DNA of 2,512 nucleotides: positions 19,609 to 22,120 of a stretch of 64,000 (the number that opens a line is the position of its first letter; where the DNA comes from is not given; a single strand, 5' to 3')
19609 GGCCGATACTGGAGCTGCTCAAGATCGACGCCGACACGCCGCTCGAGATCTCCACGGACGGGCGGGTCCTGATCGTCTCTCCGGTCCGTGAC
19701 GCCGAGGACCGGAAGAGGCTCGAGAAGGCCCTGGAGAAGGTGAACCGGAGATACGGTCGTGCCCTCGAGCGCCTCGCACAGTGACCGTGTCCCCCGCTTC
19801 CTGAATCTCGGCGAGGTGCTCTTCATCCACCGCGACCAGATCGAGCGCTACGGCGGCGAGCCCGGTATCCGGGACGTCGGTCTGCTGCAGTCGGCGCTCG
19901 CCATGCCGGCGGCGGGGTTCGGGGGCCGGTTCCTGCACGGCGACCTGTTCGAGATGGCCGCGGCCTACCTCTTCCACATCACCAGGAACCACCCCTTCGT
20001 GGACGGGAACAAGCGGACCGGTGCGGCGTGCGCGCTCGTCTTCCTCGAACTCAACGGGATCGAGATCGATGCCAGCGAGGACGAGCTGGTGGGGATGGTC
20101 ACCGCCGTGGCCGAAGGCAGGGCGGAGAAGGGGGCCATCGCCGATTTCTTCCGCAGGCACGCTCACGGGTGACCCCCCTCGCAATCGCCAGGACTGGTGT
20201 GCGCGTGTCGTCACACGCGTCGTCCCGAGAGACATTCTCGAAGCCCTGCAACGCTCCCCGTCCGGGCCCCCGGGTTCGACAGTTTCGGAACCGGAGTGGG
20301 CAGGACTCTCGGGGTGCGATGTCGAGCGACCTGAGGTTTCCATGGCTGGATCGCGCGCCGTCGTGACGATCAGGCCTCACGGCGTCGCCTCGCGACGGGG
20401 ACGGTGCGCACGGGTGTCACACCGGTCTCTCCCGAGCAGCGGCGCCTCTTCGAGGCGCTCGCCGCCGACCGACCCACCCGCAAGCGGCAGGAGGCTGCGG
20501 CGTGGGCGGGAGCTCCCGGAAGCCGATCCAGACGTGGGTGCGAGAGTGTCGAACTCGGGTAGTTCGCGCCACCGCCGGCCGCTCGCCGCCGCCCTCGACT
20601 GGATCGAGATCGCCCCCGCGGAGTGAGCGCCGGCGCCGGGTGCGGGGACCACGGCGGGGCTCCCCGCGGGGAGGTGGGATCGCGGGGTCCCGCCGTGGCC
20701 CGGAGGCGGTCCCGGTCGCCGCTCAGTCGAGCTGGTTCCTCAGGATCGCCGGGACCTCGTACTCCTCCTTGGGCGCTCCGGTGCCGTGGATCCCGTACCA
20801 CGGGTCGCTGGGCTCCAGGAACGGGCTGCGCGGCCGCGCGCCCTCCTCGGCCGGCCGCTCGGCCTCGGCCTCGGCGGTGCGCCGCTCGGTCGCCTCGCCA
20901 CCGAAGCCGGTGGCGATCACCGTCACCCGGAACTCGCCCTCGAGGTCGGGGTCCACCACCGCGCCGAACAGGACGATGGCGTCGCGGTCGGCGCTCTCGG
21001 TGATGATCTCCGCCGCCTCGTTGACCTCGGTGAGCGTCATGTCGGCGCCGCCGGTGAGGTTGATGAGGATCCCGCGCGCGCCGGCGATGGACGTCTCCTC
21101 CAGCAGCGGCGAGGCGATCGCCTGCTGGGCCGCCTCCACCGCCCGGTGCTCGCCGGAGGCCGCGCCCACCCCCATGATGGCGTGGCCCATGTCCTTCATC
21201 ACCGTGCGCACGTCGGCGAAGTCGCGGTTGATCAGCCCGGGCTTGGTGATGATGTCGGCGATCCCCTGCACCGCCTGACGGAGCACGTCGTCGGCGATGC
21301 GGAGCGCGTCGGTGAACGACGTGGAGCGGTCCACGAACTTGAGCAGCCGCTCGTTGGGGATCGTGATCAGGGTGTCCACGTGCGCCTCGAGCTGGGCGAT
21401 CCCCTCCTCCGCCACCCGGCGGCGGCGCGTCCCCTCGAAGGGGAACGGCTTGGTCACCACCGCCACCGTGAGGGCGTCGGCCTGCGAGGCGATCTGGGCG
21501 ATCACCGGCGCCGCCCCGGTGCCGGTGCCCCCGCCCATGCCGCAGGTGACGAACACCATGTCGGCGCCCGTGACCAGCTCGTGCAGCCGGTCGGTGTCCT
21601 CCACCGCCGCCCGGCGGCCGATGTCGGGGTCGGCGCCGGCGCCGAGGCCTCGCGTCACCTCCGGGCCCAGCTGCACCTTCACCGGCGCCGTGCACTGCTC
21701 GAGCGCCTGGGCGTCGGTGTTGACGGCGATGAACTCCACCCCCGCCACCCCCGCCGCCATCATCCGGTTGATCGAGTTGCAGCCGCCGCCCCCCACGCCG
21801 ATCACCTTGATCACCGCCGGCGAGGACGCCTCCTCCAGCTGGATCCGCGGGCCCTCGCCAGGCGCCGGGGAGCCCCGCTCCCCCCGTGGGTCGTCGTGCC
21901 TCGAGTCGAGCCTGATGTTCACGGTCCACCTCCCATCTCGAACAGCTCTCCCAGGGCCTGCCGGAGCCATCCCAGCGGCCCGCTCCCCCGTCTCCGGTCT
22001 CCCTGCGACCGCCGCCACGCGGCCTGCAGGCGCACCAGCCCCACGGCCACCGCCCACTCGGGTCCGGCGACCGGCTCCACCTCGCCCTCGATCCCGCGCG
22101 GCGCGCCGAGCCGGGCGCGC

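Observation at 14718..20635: Two neighbouring islets share one architecture: gene, surrogate 3' end, cargo, displaced native 3' end, with no recombinase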

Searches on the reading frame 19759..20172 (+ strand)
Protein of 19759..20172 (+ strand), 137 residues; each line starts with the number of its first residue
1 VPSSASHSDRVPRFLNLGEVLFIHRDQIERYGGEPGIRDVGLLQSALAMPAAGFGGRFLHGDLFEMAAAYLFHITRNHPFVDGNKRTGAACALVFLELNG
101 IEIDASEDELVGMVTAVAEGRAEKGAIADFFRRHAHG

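Call 8: search_protein_families(library=pfam, proteins=[window:19759-20172:+], max_evalue=0.01)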
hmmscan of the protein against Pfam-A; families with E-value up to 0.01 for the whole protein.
window:19759-20172:+ (137 aa): 1 family
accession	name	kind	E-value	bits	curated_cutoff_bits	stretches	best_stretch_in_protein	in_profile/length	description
PF02661.23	Fic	-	7.7e-19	68.8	24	1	15-96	2-93/93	Fic/DOC family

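Call 26: find_homologous_proteins(query=window:19759-20172:+, max_evalue=1e-10)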
Query window:19759-20172:+ (137 aa): 7891 proteins with E <= 1e-10 among 8000 candidates; the best 120 are listed.
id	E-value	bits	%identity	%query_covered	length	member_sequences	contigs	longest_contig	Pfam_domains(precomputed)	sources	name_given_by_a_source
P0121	1.1e-84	299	99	100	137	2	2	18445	PF02661.24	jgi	-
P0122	5.2e-68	245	91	91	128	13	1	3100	PF02661.24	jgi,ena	-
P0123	1.5e-67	244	90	91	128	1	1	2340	PF02661.24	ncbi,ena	-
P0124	2.2e-66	240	89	91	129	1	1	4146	PF02661.24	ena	-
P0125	3.5e-66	239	89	91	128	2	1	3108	PF02661.24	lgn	-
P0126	4.1e-66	239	88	91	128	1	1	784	PF02661.24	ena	-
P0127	8.2e-66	238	90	91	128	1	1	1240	PF02661.24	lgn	-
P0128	1.7e-65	237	87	91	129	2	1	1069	PF02661.24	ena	-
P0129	1.3e-64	234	86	91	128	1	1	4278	PF02661.24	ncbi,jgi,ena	-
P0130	1.4e-64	234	89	91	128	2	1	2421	PF02661.24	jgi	-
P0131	1.8e-64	234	86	91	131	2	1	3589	PF02661.24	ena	-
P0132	2.4e-64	233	84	91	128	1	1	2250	PF02661.24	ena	-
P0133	2.5e-64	233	84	91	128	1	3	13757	PF02661.24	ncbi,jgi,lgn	jgi:death-on-curing protein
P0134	5.0e-64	232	86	91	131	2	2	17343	PF02661.24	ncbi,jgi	jgi:death-on-curing protein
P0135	8.0e-64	232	87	91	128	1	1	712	PF02661.24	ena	-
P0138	2.5e-63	230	86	91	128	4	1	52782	PF02661.24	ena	-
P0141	5.2e-63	229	86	91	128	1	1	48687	PF02661.24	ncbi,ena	-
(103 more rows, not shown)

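Call 27: find_encoding_contigs(protein=P0138, flank=6000, max_places=4)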
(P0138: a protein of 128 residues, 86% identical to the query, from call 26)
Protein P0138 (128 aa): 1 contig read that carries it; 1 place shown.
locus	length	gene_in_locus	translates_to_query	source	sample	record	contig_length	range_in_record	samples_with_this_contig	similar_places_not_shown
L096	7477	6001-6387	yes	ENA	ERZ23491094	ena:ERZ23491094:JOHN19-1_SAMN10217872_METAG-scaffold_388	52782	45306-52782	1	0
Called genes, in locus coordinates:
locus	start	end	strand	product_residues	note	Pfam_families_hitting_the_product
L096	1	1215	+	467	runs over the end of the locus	PF02878:PGM_PMM_I, PF02879:PGM_PMM_II, PF02880:PGM_PMM_III, PF00408:PGM_PMM_IV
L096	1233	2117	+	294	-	PF01634:HisG, PF08029:HisG_C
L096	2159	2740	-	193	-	-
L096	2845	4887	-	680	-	PF00009:GTP_EFTU, PF03144:GTP_EFTU_D2, PF22042:EF-G_D2, PF14492:EFG_III, PF16658:RF3_C (weak), PF03764:EFG_IV, PF00679:EFG_C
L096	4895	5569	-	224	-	PF00834:Ribul_P_3_epim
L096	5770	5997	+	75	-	-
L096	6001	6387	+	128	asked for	PF02661:Fic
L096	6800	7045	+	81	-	PF02604:PhdYeFM_antitox (weak)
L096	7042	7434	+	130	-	PF01850:PIN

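Call 28: find_encoding_contigs(protein=P0141, flank=6000, max_places=4)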
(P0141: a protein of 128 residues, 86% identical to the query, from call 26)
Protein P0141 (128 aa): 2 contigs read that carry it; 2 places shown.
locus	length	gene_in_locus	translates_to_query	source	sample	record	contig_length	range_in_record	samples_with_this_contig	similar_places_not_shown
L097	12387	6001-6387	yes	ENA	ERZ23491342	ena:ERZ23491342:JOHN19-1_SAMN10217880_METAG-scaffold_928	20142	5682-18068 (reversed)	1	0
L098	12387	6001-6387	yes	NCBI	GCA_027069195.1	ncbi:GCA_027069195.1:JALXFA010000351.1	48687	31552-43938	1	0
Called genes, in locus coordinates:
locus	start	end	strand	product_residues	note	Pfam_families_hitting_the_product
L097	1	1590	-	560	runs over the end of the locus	PF04326:SLFN_AlbA_2, PF13749:HATPase_c_4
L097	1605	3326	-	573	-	PF12161:HsdM_N, PF02384:N6_Mtase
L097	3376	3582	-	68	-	-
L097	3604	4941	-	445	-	PF13173:AAA_14, PF13401:AAA_22 (faint), PF13635:DUF4143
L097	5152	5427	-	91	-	PF15731:MqsA_antitoxin (weak), PF12844:HTH_19 (weak), PF13560:HTH_31, PF01381:HTH_3, PF13443:HTH_26 (weak)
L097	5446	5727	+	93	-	-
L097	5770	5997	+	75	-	-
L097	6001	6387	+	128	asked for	PF02661:Fic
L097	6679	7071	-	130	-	-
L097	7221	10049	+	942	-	PF00005:ABC_tran (faint), PF02463:SMC_N (faint), PF13175:AAA_15 (faint), PF13191:AAA_16 (faint), PF13401:AAA_22 (faint), PF17760:UvrA_inter, PF17755:UvrA_DNA-bind, PF13304:AAA_21 (weak), +3 more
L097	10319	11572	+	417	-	PF00919:UPF0004, PF04055:Radical_SAM, PF18693:TRAM_2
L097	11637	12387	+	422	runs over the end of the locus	PF02366:PMT, PF13231:PMT_2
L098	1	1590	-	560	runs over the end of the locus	PF04326:SLFN_AlbA_2, PF13749:HATPase_c_4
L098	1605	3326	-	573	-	PF12161:HsdM_N, PF02384:N6_Mtase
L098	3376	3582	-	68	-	-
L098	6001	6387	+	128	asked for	PF02661:Fic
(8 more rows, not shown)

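Call 29: find_encoding_contigs(protein=P0134, flank=6000, max_places=4)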
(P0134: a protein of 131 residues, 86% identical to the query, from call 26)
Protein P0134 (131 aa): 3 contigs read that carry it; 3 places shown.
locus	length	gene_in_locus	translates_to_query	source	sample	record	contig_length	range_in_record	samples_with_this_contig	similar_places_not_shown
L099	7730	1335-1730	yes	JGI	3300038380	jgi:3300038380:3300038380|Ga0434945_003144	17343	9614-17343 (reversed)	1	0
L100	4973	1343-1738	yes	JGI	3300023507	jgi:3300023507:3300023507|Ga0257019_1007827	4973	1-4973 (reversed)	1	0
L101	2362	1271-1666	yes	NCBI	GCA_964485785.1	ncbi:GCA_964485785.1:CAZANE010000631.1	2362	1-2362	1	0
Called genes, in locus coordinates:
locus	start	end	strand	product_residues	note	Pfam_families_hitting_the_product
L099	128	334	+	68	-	-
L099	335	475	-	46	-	-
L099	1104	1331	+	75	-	-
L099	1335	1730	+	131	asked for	PF02661:Fic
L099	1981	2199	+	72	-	-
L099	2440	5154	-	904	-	PF13229:Beta_helix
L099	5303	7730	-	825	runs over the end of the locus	-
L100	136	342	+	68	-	-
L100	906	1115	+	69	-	-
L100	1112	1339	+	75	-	-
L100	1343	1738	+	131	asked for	PF02661:Fic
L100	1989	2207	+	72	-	-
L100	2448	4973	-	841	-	?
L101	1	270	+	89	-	?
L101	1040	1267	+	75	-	-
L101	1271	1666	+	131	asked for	PF02661:Fic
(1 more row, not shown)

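Call 71: find_related_loci(query=P0122, collection=viral_contigs, flank=4000)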
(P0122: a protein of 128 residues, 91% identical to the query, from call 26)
Query P0122 (128 aa) in viral_contigs; peptide patterns used: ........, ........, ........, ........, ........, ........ (x = any residue, [..] = any of these).
92 stretches matched a pattern; 69 encode a relative of the query (tblastn E <= 1e-3); 69 distinct loci.
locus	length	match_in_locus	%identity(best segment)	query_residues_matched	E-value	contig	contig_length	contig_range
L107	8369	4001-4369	67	1-123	4e-53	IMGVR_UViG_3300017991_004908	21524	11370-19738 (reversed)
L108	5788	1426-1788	69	5-125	6e-53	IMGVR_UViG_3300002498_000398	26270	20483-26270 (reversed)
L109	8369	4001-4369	65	5-127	3e-51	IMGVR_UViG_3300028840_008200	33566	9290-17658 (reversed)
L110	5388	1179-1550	63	1-124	6e-51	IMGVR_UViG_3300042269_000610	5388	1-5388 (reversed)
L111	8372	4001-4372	60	1-124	7e-50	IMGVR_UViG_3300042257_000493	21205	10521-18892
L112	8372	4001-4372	62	2-125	1e-49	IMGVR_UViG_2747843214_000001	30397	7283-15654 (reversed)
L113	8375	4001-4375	62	1-125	2e-49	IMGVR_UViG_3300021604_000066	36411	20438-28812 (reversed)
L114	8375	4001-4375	58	1-125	6e-47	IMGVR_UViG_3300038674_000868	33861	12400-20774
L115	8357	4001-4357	62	5-123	5e-46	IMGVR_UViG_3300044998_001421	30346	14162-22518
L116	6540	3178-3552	55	2-126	7e-45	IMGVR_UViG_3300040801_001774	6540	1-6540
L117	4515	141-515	58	1-125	6e-45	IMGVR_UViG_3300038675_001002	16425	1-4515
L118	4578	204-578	57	1-125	5e-44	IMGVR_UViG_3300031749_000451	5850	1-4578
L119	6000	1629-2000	56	3-126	2e-43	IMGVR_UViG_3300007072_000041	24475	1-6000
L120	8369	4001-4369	54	3-125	7e-43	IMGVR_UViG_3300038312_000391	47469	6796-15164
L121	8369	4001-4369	54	3-125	7e-43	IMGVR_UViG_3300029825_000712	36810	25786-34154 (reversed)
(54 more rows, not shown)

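Call 81: search_protein_families(library=ncbifam, proteins=[window:19759-20172:+], max_evalue=0.1)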
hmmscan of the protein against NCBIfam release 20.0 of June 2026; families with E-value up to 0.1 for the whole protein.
window:19759-20172:+ (137 aa): 2 families
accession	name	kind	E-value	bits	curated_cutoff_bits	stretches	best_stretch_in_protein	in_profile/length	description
TIGR01550.1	DOC_P1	subfamily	9.6e-20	71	38.65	1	19-130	6-119/122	type II toxin-antitoxin system death-on-curing family toxin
NF046030.1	ProtAdlyltaseSoFic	equivalog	0.075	12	550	1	65-96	181-211/361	protein adenylyltransferase Fic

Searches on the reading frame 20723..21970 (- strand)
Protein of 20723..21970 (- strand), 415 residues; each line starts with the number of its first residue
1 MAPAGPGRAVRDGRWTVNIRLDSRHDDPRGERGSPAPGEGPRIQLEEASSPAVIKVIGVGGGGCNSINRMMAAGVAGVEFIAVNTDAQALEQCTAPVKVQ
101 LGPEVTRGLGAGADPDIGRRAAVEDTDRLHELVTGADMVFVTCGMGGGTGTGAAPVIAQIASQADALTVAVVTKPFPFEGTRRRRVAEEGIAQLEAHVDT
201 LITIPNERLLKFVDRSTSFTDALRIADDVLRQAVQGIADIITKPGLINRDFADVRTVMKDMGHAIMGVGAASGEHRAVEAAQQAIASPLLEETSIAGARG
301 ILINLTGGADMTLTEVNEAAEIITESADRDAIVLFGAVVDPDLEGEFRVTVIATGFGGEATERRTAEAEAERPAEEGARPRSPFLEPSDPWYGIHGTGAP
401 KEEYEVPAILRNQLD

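Call 8: search_protein_families(library=pfam, proteins=[window:20723-21970:-], max_evalue=0.01)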
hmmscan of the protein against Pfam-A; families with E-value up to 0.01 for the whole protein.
window:20723-21970:- (415 aa): 2 families
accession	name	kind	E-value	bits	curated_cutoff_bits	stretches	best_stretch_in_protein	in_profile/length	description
PF00091.31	Tubulin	-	4.1e-48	164.6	33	1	54-213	2-189/190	Tubulin/FtsZ family, GTPase domain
PF12327.13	FtsZ_C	-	7.7e-35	119.5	27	1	262-356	1-94/95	FtsZ family, C-terminal domain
